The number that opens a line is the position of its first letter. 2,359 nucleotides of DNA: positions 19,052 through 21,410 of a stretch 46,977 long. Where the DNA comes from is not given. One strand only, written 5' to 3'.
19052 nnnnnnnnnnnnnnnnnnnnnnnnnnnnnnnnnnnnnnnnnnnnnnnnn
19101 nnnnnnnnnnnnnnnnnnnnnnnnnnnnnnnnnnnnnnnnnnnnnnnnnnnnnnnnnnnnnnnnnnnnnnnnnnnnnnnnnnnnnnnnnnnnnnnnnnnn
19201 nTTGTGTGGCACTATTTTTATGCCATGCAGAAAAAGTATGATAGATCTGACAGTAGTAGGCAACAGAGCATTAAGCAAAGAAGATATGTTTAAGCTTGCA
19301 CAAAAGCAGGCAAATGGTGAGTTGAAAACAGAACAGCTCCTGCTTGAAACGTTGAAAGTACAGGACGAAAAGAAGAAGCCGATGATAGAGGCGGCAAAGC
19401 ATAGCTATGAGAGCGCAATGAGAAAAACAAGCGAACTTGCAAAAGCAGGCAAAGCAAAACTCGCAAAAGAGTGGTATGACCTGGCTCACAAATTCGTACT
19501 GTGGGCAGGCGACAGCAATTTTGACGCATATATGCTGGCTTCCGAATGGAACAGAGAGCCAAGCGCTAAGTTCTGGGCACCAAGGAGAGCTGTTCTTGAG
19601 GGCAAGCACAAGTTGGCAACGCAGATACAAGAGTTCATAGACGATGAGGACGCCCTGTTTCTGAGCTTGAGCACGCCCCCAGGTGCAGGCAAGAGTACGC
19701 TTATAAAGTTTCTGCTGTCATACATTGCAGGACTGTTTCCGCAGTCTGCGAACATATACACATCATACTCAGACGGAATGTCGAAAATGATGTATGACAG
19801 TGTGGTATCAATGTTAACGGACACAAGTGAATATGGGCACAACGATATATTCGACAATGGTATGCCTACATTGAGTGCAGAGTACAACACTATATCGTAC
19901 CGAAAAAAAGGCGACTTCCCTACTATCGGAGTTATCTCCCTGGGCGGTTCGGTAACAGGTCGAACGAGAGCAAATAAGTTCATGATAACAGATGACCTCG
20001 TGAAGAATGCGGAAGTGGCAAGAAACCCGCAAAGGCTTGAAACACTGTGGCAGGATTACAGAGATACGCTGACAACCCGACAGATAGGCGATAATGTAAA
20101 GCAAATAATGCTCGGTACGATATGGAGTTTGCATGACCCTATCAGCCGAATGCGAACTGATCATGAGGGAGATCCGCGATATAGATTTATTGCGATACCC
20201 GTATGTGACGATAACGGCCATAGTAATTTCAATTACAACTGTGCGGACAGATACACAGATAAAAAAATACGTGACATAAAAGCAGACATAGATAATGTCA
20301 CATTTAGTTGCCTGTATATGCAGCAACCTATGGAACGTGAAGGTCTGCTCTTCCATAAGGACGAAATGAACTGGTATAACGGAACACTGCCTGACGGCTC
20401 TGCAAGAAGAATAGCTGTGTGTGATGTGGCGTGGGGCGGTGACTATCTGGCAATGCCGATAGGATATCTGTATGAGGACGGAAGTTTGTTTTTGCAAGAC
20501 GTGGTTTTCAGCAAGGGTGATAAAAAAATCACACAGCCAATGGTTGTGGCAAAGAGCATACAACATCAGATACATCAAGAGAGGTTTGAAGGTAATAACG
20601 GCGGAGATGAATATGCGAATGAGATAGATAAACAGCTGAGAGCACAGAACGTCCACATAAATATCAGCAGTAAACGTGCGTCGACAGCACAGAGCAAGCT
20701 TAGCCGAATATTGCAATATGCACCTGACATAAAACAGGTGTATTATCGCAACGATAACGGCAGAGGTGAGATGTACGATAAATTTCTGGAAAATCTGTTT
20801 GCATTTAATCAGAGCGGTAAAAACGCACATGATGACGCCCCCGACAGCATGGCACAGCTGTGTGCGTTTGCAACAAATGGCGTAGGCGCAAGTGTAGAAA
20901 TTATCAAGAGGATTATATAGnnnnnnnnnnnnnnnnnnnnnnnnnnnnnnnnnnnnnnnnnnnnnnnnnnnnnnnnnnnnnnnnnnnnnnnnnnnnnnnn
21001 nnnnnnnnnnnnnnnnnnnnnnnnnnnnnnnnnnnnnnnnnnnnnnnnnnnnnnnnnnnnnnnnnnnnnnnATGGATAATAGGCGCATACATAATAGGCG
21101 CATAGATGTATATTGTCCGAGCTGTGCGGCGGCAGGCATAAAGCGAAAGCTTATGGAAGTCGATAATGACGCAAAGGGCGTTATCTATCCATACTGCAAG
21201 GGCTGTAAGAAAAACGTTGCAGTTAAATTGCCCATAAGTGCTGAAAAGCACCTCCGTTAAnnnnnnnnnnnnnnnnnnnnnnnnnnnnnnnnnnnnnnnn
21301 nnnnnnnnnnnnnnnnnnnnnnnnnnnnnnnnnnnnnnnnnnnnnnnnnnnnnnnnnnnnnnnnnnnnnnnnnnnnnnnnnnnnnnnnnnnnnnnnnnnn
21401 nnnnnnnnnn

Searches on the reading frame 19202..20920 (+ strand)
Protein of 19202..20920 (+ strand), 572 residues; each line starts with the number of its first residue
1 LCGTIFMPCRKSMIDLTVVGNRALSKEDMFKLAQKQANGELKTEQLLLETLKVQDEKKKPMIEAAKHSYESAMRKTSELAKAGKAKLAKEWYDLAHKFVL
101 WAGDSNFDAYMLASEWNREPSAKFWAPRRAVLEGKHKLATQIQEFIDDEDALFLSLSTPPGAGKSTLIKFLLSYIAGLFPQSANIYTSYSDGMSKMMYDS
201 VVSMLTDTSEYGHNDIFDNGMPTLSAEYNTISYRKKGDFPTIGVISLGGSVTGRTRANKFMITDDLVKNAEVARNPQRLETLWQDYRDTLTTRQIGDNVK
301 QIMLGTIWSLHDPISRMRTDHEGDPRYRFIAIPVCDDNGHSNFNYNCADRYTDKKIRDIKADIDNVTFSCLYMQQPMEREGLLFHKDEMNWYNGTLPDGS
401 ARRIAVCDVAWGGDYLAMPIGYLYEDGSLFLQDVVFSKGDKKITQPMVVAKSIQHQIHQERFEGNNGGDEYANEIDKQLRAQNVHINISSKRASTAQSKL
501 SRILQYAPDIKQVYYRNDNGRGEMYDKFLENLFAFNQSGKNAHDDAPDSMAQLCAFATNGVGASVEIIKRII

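Call 6: search_protein_families(library=pfam, proteins=[window:19202-20920:+], max_evalue=0.1)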
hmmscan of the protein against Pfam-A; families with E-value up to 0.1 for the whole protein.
window:19202-20920:+ (572 aa): 2 families
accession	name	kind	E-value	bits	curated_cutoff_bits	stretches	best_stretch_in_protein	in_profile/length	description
PF24883.2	NPHP3_N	-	0.0022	18.7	24.8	1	141-195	11-66/164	Nephrocystin 3, N-terminal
PF22530.2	Terminase-T7_RNaseH-like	-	0.015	16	27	1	412-504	7-96/108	Terminase Bacteriophage T7, Ribonuclease H-like domain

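Call 8: search_protein_families(library=phrogs, proteins=[window:19202-20920:+], max_evalue=0.01)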
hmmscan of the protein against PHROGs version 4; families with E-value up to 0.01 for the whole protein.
window:19202-20920:+ (572 aa): 4 families
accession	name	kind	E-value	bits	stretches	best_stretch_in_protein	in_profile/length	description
phrog_38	-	head and packaging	3.6e-57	195.6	1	28-567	185-713/760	terminase large subunit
phrog_30251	-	head and packaging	2.1e-22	80.2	1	140-547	45-450/799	terminase large subunit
phrog_5573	-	head and packaging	2.1e-15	57.8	1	347-563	28-240/250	terminase large subunit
phrog_4758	-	head and packaging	2.6e-13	50.9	1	136-337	43-238/243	terminase large subunit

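Call 15: find_related_loci(query=window:19202-20920:+, collection=viral_contigs, flank=8000)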
Query window:19202-20920:+ (572 aa) in viral_contigs; peptide patterns used: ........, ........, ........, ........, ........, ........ (x = any residue, [..] = any of these).
49 stretches matched a pattern; 35 encode a relative of the query (tblastn E <= 1e-3); 33 distinct loci.
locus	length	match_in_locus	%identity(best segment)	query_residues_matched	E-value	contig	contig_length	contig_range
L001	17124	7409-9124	100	1-572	0e+0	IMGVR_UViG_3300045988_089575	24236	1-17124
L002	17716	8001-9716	99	1-572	0e+0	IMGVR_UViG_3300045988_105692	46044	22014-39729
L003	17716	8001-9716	99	1-572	0e+0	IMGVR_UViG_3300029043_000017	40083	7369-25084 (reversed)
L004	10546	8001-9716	99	1-572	0e+0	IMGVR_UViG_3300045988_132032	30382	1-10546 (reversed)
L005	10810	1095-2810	99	1-572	0e+0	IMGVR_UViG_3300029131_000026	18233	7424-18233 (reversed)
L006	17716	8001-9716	99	1-572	0e+0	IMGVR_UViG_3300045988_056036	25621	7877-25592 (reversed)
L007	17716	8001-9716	99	1-572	0e+0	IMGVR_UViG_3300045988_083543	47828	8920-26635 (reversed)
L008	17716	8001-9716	99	1-572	0e+0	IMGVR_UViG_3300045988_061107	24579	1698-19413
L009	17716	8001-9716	99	1-572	0e+0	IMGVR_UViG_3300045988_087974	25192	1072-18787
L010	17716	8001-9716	99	1-572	0e+0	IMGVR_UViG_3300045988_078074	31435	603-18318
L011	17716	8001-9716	99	1-572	0e+0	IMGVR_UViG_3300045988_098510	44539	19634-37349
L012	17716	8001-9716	99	1-572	0e+0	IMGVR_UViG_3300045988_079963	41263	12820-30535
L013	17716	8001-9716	99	1-572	0e+0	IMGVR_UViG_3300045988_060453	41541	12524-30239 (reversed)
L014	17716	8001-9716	99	1-572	0e+0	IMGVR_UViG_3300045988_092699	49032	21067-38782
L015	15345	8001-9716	99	1-572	0e+0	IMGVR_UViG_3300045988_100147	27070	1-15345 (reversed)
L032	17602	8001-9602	56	9-565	0e+0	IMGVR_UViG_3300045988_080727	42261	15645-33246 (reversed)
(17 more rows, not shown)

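Call 35: search_dna_similar(query=window:19202-20920:+, collection=phages, mode=protein, max_rows=25, max_evalue=1e-30)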
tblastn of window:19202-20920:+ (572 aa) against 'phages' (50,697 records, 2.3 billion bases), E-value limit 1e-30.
Records with a match: 9; places in all: 9; records where one place covers at least 80% of the query: 8.
Best place of each record, by identity: <60% 9.
By first word of the organism name: Bacteriophage 6; Clostridium 1; Eggerthella 1; Dulem 1.
By host as written in the record: - 6; [Clostridium] innocuum 1; Eggerthella lenta DA753 1; Propithecus coquereli 1.
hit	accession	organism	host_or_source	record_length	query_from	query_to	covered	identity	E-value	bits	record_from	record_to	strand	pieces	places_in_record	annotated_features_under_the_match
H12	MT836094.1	Bacteriophage sp.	human fecal samples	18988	90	572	84%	41.6%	1e-105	354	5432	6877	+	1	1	record has no annotation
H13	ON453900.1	Clostridium phage Maintenon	[Clostridium] innocuum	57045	94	570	83%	40.6%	2e-106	357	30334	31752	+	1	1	terminase large subunit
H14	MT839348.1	Bacteriophage sp.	human fecal samples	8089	104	570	82%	39.5%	2e-95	325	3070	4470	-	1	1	record has no annotation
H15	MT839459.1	Bacteriophage sp.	human fecal samples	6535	153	570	73%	41.4%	1e-94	322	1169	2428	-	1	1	record has no annotation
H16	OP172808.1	Eggerthella phage EL753P1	Eggerthella lenta DA753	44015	105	570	81%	34.4%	7e-81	283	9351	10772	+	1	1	hypothetical protein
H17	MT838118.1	Bacteriophage sp.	human fecal samples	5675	98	564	82%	33.5%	4e-70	251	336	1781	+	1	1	record has no annotation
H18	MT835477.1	Bacteriophage sp.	human fecal samples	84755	98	557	80%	33.9%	1e-70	253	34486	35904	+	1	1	record has no annotation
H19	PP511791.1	Dulem virus 39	Propithecus coquereli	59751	92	560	82%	32.0%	6e-58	215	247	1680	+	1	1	terminase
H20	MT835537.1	Bacteriophage sp.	human fecal samples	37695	92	570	84%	30.1%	7e-55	206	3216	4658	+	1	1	record has no annotation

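Call 44: get_annotated_region(hit=H13, flank=5000)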
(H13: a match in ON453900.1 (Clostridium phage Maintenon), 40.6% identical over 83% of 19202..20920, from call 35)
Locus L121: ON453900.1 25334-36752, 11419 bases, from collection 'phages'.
description: Clostridium phage Maintenon, complete genome.
organism: Clostridium phage Maintenon (NCBI taxid 2951972)
taxonomy: Viruses
host: [Clostridium] innocuum; source: feces; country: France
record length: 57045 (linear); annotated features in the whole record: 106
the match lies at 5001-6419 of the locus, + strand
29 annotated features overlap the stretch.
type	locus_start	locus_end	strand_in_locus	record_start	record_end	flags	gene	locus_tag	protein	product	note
CDS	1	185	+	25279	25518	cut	-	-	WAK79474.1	hypothetical protein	rasttk_feature_creation_tool=/opt/patric-common/ runtime/bin/phanotate version 1.5.0; ...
CDS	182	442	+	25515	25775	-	-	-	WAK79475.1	hypothetical protein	rasttk_feature_creation_tool=/opt/patric-common/ runtime/bin/phanotate version 1.5.0; ...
CDS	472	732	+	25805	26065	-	-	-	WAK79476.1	hypothetical protein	rasttk_feature_creation_tool=/opt/patric-common/ runtime/bin/phanotate version 1.5.0; ...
CDS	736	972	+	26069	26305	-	-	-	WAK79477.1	hypothetical protein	rasttk_feature_creation_tool=/opt/patric-common/ runtime/bin/phanotate version 1.5.0; ...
CDS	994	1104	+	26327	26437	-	-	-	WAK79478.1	hypothetical protein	rasttk_feature_creation_tool=/opt/patric-common/ runtime/bin/phanotate version 1.5.0; ...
CDS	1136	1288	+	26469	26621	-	-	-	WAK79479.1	hypothetical protein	rasttk_feature_creation_tool=/opt/patric-common/ runtime/bin/phanotate version 1.5.0; ...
CDS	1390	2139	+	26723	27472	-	-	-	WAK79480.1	terminase small subunit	rasttk_feature_creation_tool=/opt/patric-common/ runtime/bin/phanotate version 1.5.0; HHpred against PHROGS v3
CDS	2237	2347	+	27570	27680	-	-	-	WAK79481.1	hypothetical protein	rasttk_feature_creation_tool=/opt/patric-common/ runtime/bin/phanotate version 1.5.0; ...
CDS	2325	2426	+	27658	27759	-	-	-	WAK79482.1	hypothetical protein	rasttk_feature_creation_tool=/opt/patric-common/ runtime/bin/phanotate version 1.5.0; ...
CDS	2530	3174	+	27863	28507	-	-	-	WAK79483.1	hypothetical protein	rasttk_feature_creation_tool=/opt/patric-common/ runtime/bin/phanotate version 1.5.0; ...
CDS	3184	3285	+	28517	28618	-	-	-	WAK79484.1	hypothetical protein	rasttk_feature_creation_tool=/opt/patric-common/ runtime/bin/phanotate version 1.5.0; ...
CDS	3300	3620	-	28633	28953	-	-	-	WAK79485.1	hypothetical protein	rasttk_feature_creation_tool=/opt/patric-common/ runtime/bin/phanotate version 1.5.0; ...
CDS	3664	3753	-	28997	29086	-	-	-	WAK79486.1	hypothetical protein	rasttk_feature_creation_tool=/opt/patric-common/ runtime/bin/phanotate version 1.5.0; ...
tRNA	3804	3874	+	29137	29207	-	-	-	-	tRNA-Trp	rasttk_feature_creation_tool=tRNAscan-SE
tRNA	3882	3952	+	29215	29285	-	-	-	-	tRNA-Gln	rasttk_feature_creation_tool=tRNAscan-SE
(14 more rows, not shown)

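Call 45: get_annotated_region(hit=H16, flank=5000)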
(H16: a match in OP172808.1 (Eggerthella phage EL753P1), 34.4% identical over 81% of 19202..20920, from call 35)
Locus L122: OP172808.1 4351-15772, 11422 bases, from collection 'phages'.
description: Eggerthella phage EL753P1, complete genome.
organism: Eggerthella phage EL753P1 (NCBI taxid 2968630)
taxonomy: Viruses; Duplodnaviria; Heunggongvirae; Uroviricota; Caudoviricetes
host: Eggerthella lenta DA753; source: municipal sewage; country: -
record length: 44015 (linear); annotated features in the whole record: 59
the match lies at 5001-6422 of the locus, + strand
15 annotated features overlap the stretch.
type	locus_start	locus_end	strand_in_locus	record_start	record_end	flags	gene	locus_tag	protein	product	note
CDS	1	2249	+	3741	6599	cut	nrdD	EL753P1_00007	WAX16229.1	anaerobic ribonucleoside-triphosphate reductase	-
CDS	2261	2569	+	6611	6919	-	-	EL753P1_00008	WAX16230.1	hypothetical protein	-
CDS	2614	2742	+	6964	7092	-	-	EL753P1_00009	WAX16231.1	hypothetical protein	-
CDS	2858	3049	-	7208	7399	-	-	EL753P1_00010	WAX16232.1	hypothetical protein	-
CDS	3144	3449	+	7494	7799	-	-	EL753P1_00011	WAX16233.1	hypothetical protein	-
CDS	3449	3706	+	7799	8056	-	-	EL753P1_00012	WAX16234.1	hypothetical protein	-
CDS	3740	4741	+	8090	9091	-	-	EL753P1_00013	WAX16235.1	hypothetical protein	-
CDS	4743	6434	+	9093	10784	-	-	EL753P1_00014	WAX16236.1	hypothetical protein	-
CDS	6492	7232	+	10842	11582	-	-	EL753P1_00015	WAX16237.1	hypothetical protein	-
CDS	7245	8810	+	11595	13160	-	-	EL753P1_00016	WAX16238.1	hypothetical protein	-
CDS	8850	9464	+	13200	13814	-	-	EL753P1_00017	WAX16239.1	hypothetical protein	-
CDS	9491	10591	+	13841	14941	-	-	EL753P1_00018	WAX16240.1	hypothetical protein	-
CDS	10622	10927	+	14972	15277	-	-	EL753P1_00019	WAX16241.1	hypothetical protein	-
CDS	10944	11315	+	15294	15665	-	-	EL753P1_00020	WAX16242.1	hypothetical protein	-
CDS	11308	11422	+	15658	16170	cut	-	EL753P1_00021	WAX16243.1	hypothetical protein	-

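Call 56: search_protein_families(library=pfam, proteins=[L032:5277-5576:-, L032:5578-5826:-, L032:5828-6253:-], max_evalue=0.05)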
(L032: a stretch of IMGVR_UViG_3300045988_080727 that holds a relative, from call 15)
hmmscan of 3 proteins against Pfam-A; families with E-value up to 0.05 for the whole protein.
L032:5277-5576:- (99 aa): 0 families

L032:5578-5826:- (82 aa): 0 families

L032:5828-6253:- (141 aa): 0 families

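Call 57: search_protein_families(library=phrogs, proteins=[L032:5277-5576:-, L032:5578-5826:-, L032:5828-6253:-], max_evalue=0.01)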
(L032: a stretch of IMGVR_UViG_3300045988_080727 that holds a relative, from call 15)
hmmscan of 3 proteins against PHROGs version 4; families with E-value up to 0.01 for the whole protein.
L032:5277-5576:- (99 aa): 0 families

L032:5578-5826:- (82 aa): 1 family
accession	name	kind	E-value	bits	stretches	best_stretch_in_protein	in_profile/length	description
phrog_17101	-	unknown function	1.2e-12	48.6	1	16-80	12-72/72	-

L032:5828-6253:- (141 aa): 1 family
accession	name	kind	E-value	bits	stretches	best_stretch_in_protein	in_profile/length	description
phrog_11100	-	unknown function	6.1e-09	36.8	1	21-126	2-103/123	-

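Call 77: search_protein_families(library=padloc, proteins=[L032:5828-6253:-], max_evalue=0.01)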
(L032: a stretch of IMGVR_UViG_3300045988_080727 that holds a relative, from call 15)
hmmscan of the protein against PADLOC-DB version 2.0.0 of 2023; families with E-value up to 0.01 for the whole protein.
L032:5828-6253:- (141 aa): 0 families

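Call 91: search_protein_families(library=ncbifam, proteins=[window:19202-20920:+], max_evalue=0.01)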
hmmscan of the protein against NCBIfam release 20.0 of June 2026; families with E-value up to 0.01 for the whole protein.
window:19202-20920:+ (572 aa): 3 families
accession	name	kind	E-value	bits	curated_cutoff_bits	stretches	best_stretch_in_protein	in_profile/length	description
TIGR01630.1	psiM2_ORF9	equivalog_domain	4.3e-12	46.8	41.65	1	414-554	1-137/142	phage terminase large subunit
NF033889.1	termin_lrg_T7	equivalog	0.0025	16.7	150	0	412-505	345-436/500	phage terminase large subunit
NF006743.0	PRK09270.1-2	equivalog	0.003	16.7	227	1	136-218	13-88/217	nucleoside/nucleotide kinase family protein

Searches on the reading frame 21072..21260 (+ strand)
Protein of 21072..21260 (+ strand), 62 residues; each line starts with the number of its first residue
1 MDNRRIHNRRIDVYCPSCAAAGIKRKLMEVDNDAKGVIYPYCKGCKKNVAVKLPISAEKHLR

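Call 6: search_protein_families(library=pfam, proteins=[window:21072-21260:+], max_evalue=0.1)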
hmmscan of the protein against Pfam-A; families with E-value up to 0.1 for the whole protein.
window:21072-21260:+ (62 aa): 1 family
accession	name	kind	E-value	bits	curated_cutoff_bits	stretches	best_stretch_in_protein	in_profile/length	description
PF08772.16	Zn_ribbon_NOB1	-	0.041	14.4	24.9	0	13-35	24-46/72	Nin one binding (NOB1) Zn-ribbon like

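Call 8: search_protein_families(library=phrogs, proteins=[window:21072-21260:+], max_evalue=0.01)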
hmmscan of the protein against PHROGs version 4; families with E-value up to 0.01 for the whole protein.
window:21072-21260:+ (62 aa): 2 families
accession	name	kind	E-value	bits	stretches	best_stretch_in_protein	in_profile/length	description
phrog_5602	-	unknown function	0.0052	17.4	1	2-52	7-55/60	-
phrog_13972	-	DNA, RNA and nucleotide metabolism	0.0078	17.4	0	12-51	39-72/75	DNA ligase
